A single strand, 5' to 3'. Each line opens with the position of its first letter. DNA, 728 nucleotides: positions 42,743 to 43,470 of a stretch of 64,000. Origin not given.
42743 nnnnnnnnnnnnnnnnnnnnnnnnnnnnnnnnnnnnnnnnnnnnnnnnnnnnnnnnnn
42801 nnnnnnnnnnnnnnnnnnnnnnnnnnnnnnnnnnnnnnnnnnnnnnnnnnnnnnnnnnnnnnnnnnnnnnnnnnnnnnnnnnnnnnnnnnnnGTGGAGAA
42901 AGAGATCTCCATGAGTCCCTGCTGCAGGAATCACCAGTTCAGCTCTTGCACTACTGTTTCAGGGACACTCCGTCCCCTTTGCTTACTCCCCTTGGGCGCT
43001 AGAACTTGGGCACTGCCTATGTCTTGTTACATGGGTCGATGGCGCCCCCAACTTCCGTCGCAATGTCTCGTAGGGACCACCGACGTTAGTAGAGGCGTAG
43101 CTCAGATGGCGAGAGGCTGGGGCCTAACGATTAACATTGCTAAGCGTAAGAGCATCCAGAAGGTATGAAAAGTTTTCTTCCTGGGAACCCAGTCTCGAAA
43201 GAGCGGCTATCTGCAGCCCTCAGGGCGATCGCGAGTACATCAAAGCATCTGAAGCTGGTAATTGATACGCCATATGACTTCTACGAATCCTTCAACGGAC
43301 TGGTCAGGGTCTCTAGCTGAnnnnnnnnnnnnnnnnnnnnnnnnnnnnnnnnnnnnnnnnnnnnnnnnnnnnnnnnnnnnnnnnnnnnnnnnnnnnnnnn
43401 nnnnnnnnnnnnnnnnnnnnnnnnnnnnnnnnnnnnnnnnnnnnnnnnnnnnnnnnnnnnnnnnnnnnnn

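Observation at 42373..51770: VSP gene sits in a ~9.4-kb cassette bracketed by a ~1.6-kb inverted repeat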

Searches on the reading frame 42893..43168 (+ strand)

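Call 9: search_protein_families(library=pfam, proteins=[window:42893-43168:+], max_evalue=0.1)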
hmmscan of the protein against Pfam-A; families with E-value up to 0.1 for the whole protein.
window:42893-43168:+ (91 aa): 1 family
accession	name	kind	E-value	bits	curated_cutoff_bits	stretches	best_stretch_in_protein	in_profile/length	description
PF08396.15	Toxin_34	-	0.021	16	21.1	0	8-30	15-36/75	Spider toxin omega agatoxin/Tx1 family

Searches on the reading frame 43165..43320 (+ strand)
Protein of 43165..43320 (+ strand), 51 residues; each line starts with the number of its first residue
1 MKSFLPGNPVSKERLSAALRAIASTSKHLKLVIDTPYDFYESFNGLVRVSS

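Call 41: find_encoding_contigs(protein=window:43165-43320:+, flank=10000, max_places=10)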
Protein window:43165-43320:+ (51 aa): 11 contigs read that carry it; 3 places shown.
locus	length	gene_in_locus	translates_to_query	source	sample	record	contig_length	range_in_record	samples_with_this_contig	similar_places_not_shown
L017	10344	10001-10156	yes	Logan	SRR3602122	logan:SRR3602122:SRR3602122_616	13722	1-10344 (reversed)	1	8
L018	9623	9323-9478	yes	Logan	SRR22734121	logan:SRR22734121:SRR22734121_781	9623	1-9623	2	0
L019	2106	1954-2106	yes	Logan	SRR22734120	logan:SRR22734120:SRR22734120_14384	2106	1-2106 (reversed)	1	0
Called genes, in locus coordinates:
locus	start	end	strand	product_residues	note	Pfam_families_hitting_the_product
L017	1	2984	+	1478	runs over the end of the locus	PF00270:DEAD (faint), PF00271:Helicase_C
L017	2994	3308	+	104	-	-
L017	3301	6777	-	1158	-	PF16558:AZUL (weak), PF00632:HECT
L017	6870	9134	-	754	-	-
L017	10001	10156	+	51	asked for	-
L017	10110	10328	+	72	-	-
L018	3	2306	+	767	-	?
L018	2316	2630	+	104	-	-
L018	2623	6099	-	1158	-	PF16558:AZUL (weak), PF00632:HECT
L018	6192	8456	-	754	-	-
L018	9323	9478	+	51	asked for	-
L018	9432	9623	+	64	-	?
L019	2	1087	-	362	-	?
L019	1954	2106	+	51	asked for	?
